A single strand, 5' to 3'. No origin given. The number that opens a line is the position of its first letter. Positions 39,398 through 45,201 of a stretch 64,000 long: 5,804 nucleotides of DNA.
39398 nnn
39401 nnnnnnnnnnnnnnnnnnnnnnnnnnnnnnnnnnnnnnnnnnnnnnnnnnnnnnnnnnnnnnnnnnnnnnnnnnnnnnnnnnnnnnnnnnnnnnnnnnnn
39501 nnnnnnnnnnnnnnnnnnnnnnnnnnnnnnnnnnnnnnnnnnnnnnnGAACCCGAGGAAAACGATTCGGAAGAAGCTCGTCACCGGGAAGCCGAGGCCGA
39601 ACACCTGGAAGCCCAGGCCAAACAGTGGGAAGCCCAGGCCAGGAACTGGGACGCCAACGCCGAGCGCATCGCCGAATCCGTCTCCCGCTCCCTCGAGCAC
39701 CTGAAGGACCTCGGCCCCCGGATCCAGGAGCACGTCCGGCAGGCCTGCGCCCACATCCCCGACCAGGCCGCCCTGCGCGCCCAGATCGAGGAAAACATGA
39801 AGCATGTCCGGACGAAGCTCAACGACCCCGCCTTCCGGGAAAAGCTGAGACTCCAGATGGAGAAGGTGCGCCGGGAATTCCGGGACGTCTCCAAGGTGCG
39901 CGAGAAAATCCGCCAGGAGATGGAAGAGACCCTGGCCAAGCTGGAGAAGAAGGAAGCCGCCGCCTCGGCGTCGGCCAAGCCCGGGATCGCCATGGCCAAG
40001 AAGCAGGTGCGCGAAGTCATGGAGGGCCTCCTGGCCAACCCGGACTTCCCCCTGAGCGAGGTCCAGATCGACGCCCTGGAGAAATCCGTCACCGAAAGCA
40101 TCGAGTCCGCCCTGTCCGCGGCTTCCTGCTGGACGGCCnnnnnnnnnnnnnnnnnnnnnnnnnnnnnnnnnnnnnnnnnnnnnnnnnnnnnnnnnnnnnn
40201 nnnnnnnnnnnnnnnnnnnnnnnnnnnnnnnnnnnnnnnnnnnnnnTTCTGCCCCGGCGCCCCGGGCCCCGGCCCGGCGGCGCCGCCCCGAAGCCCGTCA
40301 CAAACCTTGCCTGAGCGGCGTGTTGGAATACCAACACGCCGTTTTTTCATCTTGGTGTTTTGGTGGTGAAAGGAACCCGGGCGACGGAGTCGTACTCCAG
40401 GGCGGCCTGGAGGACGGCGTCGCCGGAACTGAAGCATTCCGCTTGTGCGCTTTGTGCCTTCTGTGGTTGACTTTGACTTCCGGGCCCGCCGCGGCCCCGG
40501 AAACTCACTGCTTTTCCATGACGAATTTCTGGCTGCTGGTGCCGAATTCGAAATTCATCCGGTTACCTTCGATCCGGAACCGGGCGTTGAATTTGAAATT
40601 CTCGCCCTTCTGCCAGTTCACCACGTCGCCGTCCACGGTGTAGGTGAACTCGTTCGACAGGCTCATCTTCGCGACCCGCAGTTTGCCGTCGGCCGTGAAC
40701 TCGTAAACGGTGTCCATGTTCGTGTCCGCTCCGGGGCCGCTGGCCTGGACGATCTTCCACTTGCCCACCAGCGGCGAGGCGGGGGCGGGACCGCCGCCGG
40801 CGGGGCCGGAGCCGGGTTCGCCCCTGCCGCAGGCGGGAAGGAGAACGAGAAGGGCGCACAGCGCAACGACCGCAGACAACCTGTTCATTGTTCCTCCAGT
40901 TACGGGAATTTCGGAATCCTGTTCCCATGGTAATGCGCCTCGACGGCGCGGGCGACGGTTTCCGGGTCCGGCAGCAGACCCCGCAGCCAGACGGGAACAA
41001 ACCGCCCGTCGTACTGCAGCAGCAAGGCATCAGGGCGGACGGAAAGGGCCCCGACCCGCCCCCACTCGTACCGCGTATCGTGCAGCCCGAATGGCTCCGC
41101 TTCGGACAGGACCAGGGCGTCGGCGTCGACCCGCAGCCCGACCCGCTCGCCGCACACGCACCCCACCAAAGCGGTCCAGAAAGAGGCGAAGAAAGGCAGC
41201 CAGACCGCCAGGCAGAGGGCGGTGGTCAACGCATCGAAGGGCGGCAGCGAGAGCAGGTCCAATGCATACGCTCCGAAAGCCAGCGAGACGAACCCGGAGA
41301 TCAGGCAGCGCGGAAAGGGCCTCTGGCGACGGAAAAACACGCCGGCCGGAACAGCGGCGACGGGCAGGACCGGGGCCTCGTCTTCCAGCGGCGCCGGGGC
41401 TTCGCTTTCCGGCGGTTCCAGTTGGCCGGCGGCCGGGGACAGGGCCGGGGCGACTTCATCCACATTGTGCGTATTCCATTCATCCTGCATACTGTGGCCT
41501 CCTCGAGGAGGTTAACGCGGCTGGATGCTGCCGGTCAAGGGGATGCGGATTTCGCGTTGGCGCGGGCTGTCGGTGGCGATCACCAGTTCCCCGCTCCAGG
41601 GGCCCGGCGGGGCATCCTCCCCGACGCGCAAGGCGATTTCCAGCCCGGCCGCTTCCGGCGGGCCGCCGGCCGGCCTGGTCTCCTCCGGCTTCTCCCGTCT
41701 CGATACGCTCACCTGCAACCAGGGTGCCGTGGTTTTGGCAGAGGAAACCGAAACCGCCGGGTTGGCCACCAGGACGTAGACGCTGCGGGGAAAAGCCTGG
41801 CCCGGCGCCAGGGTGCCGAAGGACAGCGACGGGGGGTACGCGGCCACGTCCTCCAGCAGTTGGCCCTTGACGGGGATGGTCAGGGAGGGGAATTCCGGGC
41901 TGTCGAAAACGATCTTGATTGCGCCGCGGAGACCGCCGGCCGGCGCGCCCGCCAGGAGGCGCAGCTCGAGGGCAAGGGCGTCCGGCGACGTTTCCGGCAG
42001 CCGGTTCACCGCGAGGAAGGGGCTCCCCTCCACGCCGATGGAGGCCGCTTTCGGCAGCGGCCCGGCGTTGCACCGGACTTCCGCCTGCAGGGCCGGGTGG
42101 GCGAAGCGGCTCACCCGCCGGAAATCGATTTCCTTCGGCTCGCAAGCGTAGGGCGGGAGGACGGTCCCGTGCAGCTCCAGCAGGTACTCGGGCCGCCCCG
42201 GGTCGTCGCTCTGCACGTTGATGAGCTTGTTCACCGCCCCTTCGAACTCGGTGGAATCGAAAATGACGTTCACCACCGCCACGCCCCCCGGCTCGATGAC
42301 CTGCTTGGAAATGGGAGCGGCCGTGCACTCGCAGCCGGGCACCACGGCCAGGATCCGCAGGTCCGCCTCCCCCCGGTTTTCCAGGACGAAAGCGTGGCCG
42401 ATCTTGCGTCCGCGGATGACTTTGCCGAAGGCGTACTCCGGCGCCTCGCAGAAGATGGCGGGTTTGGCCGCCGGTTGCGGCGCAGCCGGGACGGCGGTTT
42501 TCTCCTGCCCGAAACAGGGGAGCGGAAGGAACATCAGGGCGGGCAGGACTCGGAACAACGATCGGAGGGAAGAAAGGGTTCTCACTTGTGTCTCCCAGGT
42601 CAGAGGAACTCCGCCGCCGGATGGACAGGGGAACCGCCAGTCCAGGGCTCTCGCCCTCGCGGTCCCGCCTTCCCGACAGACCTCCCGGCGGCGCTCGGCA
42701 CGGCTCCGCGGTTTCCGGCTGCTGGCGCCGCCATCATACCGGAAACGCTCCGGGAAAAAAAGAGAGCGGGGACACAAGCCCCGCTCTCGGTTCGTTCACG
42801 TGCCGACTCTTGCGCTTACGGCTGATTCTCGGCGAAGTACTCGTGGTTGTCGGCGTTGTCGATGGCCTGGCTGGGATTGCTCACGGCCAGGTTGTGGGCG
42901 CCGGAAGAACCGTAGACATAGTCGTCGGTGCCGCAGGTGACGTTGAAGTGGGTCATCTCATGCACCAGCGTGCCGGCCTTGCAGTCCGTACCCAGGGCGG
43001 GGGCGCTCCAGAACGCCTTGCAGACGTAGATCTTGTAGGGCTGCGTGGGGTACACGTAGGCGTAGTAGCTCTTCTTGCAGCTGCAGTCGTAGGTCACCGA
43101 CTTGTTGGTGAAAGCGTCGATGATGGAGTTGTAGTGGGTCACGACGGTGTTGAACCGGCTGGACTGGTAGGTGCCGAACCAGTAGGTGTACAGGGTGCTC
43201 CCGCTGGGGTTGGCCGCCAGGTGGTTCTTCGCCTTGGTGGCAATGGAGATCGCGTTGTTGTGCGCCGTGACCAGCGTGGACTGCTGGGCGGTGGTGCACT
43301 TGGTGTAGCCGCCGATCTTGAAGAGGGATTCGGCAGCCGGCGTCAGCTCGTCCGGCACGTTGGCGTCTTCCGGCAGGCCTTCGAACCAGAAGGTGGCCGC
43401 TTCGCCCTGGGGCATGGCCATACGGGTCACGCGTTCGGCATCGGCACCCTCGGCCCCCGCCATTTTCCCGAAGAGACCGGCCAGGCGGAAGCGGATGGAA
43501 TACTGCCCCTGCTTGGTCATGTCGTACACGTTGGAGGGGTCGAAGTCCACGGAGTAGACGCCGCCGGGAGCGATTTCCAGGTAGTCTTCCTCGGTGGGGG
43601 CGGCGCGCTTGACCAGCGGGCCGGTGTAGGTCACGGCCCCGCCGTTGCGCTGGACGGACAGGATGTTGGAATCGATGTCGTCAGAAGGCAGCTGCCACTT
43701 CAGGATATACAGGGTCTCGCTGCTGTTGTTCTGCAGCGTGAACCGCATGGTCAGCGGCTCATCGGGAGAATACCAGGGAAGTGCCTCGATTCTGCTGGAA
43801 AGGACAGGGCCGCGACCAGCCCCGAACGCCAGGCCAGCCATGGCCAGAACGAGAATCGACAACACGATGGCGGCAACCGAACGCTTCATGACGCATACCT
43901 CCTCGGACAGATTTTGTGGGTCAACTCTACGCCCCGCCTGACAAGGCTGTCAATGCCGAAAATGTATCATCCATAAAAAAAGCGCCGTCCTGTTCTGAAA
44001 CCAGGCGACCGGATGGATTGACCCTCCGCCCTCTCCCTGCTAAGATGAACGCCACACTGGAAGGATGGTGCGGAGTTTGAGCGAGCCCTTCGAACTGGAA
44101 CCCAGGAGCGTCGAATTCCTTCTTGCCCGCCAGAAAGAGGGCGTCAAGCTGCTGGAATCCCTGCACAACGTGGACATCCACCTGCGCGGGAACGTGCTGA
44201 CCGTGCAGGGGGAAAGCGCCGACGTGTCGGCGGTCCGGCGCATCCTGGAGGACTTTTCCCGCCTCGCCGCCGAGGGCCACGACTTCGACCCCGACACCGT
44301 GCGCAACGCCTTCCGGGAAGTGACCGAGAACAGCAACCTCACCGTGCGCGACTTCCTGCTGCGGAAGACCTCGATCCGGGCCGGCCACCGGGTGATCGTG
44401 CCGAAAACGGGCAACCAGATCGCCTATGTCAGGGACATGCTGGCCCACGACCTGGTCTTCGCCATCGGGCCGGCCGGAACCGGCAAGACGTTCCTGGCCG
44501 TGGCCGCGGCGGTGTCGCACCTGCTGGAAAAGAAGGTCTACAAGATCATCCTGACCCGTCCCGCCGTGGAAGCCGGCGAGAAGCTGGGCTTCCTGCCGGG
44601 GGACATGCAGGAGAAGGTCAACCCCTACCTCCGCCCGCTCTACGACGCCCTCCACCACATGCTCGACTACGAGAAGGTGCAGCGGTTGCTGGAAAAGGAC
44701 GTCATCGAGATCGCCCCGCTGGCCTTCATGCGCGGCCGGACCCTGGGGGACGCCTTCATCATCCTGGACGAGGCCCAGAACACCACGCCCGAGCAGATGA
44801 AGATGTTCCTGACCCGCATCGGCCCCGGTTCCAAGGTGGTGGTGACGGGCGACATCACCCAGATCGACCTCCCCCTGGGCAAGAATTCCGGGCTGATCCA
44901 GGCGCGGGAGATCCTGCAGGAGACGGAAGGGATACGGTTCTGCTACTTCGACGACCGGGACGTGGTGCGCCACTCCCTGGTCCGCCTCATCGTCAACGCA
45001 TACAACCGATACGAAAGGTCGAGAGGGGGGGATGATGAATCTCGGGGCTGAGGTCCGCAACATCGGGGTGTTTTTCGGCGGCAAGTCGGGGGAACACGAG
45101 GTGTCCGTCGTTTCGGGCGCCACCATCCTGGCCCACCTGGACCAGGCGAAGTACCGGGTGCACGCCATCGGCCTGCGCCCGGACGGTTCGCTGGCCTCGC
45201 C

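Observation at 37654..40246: BlaI-family repressor plus M56 (BlaR1-like) sensor-protease pair whose sensor is not a beta-lactam-binding domain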

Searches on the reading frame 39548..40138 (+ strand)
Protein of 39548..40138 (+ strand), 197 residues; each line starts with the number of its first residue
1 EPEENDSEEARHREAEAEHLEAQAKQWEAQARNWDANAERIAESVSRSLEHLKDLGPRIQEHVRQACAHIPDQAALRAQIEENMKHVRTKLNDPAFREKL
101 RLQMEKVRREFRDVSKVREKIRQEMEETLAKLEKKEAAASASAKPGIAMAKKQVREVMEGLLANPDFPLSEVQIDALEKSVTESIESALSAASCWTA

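Call 37: find_homologous_proteins(query=A2, max_evalue=0.001)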
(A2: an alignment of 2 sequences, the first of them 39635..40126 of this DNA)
Query A2 (2 sequences): 4010 candidates shared short words with the query, none scored E <= 0.001.

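Call 40: find_related_loci(query=A2, collection=metagenome_contigs, flank=5000)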
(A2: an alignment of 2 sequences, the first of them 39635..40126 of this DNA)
Query A2 (164 aa) in metagenome_contigs; peptide patterns used: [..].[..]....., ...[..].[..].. (x = any residue, [..] = any of these).
397 stretches matched a pattern; 1 encode a relative of the query (tblastn E <= 1e-3); 1 distinct loci.
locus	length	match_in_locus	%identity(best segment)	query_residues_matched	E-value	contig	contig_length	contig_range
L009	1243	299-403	51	49-82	1e-7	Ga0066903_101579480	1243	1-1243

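Call 60: search_protein_families(library=pfam, proteins=[window:39548-40138:+], max_evalue=1)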
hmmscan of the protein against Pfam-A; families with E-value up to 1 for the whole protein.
window:39548-40138:+ (197 aa): 13 families
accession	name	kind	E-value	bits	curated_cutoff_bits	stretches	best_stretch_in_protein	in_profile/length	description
PF06518.16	DUF1104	-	0.011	16.5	25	1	73-139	22-89/92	Protein of unknown function (DUF1104)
PF15011.11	CA109-like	-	0.015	15.7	27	1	41-149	19-124/161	Ribosome biogenesis protein C1orf109-like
PF06103.16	DUF948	-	0.021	15.4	37.2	0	15-55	33-73/89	Bacterial protein of unknown function (DUF948)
PF01442.23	Apolipoprotein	-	0.074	13.2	90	0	26-155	63-186/190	Apolipoprotein A1/A4/E domain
PF15237.11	PTRF_SDPR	-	0.089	12.8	30.5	1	25-124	157-244/250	PTRF/SDPR family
PF14523.12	Syntaxin_2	-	0.16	12.4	26.5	1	79-123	18-62/134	Syntaxin-like protein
PF06248.19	Zw10_N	-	0.17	12.9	26.3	0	119-161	38-80/93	Centromere/kinetochore Zw10 N-terminal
PF05957.18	DUF883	-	0.21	12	25.4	1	74-93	30-49/53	DUF883 N-terminal domain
PF08359.16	TetR_C_4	-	0.25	12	21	1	96-140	1-45/133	YsiA-like protein, C-terminal region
PF06008.19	Laminin_I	-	0.25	11.5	34.6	1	3-67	35-99/259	Laminin Domain I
PF10167.14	BORCS8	-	0.3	11.5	25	1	58-115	32-86/112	BLOC-1-related complex sub-unit 8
PF04614.17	Pex19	-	0.56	10.3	22.2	0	16-64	49-94/249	Pex19 protein family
PF08810.16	KapB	-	0.69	10.5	26.3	1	70-142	28-99/112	Kinase associated protein B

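Call 67: predict_structure(protein=window:39548-40138:+)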
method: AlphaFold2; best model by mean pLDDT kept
length: 197 residues; sequences in the alignment: 1
mean_pLDDT: 67.6   pTM: 0.41
mean pLDDT of the five models: 67.6, 67.0, 63.8, 63.3, 63.3
residues with pLDDT >= 90: 1; 70-90: 89; 50-70: 93; < 50: 14
segments of 3 or more residues with pLDDT < 50: 166-169, 192-197
pLDDT, mean of each block of 10 residues (from residue 1): 67 75 74 65 62 59 56 61 65 73 73 73 84 84 80 79 53 61 58 41
secondary structure, 60 per line:
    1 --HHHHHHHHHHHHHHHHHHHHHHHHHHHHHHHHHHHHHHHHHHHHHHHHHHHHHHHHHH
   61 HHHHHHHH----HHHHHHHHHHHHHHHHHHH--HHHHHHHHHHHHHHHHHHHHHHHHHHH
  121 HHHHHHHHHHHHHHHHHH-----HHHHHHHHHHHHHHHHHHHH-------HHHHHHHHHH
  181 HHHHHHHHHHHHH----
elements in order: H3-68 H73-91 H94-138 H144-163 H171-193

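Call 70: fold_search(model_id=the predicted structure, library=pdb)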
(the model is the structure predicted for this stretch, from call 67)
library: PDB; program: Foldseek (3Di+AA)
matches with E <= 10: 285; with E <= 0.001: 0
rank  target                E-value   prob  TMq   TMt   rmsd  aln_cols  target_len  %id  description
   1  4tql_A                8.5e-02  0.72  0.29  0.26  10.6       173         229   17  Computationally designed three helix bundle (released 2014-10-15)
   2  4tql_B                3.8e-01  0.54  0.32  0.28   9.7       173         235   15  Computationally designed three helix bundle (released 2014-10-15)
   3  5f5p_A                3.8e-01  0.13  0.18  0.20  22.9       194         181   16  Molecular Basis for Shroom2 Recognition by Rock1 (released 2016-10-19)
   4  3g67_B                4.2e-01  0.38  0.30  0.28  20.4       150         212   18  Crystal Structure of a Soluble Chemoreceptor from Thermotoga maritima (released 2009-07-28)
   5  3g6b_B                9.2e-01  0.23  0.29  0.28  20.5       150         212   18  Crystal structure of a Soluble Chemoreceptor from Thermotoga maritima Asn217Ile mutant (released 2009-07-28)
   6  5m35_A                1.0e+00  0.12  0.21  0.18  24.2       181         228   13  The molecular tweezer CLR01 stabilizes a disordered protein-protein interface (released 2017-11-15)
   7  5f5p_H                1.1e+00  0.07  0.18  0.20  23.9       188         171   15  Molecular Basis for Shroom2 Recognition by Rock1 (released 2016-10-19)
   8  5f4y_A                1.2e+00  0.16  0.24  0.27  17.9       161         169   16  Structure of the SD2 domain of Human Shroom2 (released 2016-10-19)
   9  8ym7_A                1.2e+00  0.18  0.27  0.12  10.1       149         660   12  Crystal structure of Lysine Specific Demethylase 1 (LSD1) with JH-45 (released 2024-05-22)
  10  2ykt_A                1.3e+00  0.25  0.37  0.33  14.2       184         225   10  Crystal structure of the I-BAR domain of IRSp53 (BAIAP2) in complex with an EHEC derived Tir peptide (released 2011-09-07)
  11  1x04                  1.3e+00  0.20  0.33  0.33  10.7       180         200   17  Crystal structure of endophilin BAR domain (mutant) (released 2006-05-02)
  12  3caz_A                1.3e+00  0.18  0.31  0.30  12.0       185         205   13  Crystal structure of a BAR protein from Galdieria sulphuraria (released 2008-03-04)
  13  8gl3                  1.3e+00  0.14  0.27  0.28  20.2       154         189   14  De novo design of monomeric helical bundles for pH-controlled membrane lysis (released 2023-09-06)
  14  3g6b_A                1.4e+00  0.23  0.33  0.31  17.6       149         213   19  Crystal structure of a Soluble Chemoreceptor from Thermotoga maritima Asn217Ile mutant (released 2009-07-28)
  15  3g67_A                1.4e+00  0.21  0.34  0.32  30.5       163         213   16  Crystal Structure of a Soluble Chemoreceptor from Thermotoga maritima (released 2009-07-28)
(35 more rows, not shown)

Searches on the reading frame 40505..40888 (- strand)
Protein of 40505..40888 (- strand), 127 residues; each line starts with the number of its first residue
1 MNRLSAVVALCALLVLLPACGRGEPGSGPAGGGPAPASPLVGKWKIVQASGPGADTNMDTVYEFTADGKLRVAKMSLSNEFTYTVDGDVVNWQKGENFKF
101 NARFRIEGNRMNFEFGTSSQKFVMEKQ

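Call 18: search_protein_families(library=pfam, proteins=[window:40505-40888:-], max_evalue=0.01)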
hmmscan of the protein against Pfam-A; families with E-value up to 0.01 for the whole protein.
window:40505-40888:- (127 aa): 2 families
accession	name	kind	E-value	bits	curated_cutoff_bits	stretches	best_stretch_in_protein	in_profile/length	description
PF18692.7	DUF5640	-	1.7e-06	28.2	28.5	1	39-91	2-46/85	Family of unknown function (DUF5640)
PF13648.12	Lipocalin_4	-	0.0011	20.3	22.4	1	40-112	1-88/89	Lipocalin-like domain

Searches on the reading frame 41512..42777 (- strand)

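Call 18: search_protein_families(library=pfam, proteins=[window:41512-42777:-], max_evalue=0.01)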
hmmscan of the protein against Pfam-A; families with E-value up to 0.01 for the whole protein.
window:41512-42777:- (421 aa): 2 families
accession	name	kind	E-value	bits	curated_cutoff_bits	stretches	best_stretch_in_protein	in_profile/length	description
PF07610.17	DUF1573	-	4.8e-17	62.2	26.1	1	111-204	4-96/98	Protein of unknown function (DUF1573)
PF22544.2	HYDIN_VesB_CFA65-like_Ig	-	2.5e-11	44.1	25.5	1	114-204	9-99/100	HYDIN/CFA65/VesB-like, Ig-like domain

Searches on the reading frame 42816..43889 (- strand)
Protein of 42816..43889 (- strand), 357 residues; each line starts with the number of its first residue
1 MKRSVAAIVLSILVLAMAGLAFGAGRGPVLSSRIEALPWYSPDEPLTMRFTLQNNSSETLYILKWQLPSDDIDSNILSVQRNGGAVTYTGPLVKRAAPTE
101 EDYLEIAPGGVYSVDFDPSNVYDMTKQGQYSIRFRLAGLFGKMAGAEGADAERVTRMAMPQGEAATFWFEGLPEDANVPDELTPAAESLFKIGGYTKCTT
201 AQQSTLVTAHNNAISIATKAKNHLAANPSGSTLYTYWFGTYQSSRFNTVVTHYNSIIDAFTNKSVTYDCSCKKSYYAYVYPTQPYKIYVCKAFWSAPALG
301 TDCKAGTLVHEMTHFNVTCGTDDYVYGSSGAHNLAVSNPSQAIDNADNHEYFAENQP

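Call 18: search_protein_families(library=pfam, proteins=[window:42816-43889:-], max_evalue=0.01)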
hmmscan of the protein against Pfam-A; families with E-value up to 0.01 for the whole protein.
window:42816-43889:- (357 aa): 3 families
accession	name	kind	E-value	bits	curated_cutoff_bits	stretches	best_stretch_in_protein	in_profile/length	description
PF14521.12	Aspzincin_M35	-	9.6e-44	149.7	30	1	224-354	2-142/142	Lysine-specific metallo-endopeptidase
PF02102.21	Peptidase_M35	-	7.3e-12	45.3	27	1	52-354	46-346/352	Deuterolysin metalloprotease (M35) family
PF13933.12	HRXXH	-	1.4e-08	35.1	27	1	195-353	48-227/245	Putative peptidase family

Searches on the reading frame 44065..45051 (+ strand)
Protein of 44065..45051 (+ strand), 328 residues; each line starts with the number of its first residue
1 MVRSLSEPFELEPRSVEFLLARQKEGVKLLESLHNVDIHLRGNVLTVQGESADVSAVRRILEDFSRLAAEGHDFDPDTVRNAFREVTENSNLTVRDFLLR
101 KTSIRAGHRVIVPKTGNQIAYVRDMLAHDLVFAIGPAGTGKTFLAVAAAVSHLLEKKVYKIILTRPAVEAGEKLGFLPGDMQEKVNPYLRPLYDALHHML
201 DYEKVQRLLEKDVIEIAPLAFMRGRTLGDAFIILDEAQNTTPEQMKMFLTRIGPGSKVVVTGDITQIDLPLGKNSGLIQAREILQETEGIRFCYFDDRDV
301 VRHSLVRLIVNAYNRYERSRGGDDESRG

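Call 18: search_protein_families(library=pfam, proteins=[window:44065-45051:+], max_evalue=0.01)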
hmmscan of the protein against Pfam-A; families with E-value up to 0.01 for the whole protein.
window:44065-45051:+ (328 aa): 9 families
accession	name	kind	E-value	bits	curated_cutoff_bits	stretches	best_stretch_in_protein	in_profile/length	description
PF02562.22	PhoH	-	2.7e-94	314.9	27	1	111-314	2-205/205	PhoH-like protein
PF13604.12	AAA_30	-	2.6e-09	37.5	27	1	117-267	5-128/191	AAA domain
PF13245.12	AAA_19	-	2e-08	34.9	25.1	1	120-267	3-129/134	AAA domain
PF13481.12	AAA_25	-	0.00014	21.9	27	1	121-158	25-63/195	AAA domain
PF13401.12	AAA_22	-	0.0002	22.1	27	1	130-248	7-104/130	AAA domain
PF00270.35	DEAD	-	0.0011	19.1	26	1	117-166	3-53/167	DEAD/DEAH box helicase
PF00580.27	UvrD-helicase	-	0.0021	18.2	23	0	231-266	215-250/271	UvrD/REP helicase N-terminal domain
PF01695.23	IstB_IS21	-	0.0047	16.9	24.1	1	131-153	95-117/238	IstB-like ATP binding protein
PF21800.4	KH_KRR1_2nd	-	0.006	17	27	0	19-63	25-69/91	KRR1 small subunit processome component, second KH domain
